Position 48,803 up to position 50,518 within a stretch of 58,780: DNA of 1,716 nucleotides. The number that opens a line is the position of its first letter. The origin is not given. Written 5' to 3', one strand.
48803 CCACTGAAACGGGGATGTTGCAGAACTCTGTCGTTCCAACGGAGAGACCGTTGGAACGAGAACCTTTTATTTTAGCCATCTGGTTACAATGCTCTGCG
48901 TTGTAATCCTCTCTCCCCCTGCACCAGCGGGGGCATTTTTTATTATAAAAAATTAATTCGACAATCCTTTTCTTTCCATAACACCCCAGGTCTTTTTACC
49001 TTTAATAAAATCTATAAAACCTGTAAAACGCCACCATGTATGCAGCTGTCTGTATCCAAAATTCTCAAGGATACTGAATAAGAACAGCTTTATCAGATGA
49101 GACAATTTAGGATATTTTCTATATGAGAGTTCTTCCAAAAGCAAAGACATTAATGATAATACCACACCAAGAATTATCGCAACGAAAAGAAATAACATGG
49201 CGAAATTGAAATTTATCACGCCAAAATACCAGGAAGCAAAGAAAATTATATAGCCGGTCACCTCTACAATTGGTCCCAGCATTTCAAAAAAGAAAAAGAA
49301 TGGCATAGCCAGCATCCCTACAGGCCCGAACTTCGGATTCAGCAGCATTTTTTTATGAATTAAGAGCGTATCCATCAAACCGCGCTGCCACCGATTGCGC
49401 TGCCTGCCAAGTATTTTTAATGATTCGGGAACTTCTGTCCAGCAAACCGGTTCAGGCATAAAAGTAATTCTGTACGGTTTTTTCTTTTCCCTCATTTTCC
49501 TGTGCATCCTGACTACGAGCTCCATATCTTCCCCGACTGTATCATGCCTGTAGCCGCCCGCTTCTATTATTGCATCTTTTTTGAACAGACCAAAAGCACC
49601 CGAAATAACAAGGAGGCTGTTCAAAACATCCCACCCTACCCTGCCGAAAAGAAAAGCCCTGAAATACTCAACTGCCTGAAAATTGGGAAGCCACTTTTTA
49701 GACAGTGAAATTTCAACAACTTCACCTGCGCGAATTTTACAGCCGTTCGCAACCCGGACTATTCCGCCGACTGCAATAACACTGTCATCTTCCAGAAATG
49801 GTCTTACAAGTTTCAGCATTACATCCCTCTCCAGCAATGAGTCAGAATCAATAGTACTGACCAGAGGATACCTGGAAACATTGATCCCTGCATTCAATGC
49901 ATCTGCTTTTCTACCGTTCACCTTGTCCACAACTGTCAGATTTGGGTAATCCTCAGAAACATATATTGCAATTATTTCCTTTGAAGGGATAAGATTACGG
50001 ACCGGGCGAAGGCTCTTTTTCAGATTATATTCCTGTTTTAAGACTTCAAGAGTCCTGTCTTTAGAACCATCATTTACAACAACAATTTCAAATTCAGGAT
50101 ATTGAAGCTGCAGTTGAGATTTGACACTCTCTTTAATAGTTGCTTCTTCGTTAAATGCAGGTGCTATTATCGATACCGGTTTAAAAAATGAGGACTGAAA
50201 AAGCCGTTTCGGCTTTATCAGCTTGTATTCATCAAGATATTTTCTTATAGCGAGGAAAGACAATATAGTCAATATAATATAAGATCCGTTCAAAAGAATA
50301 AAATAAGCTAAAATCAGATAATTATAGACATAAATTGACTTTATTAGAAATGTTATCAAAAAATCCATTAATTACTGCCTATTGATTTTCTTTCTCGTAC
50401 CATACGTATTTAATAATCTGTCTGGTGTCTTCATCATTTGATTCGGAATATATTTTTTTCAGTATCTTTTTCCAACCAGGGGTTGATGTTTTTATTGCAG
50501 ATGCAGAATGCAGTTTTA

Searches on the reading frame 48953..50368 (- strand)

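Call 86: search_protein_families(library=pfam, proteins=[window:48953-50368:-], max_evalue=0.00001)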
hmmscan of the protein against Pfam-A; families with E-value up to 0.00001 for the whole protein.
window:48953-50368:- (471 aa): 4 families
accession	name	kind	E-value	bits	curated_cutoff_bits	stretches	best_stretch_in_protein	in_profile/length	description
PF00535.33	Glycos_transf_2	-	1.5e-23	84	23.3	2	66-123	1-58/168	Glycosyl transferase family 2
PF13641.12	Glyco_tranf_2_3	-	4e-21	76.5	27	1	64-330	2-230/230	Glycosyltransferase like family 2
PF13632.12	Glyco_trans_2_3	-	2.8e-13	50.6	27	1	170-388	2-167/198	Glycosyl transferase family group 2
PF03142.21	Chitin_synth_2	-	4e-11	42.7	27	1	161-451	196-487/527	Chitin synthase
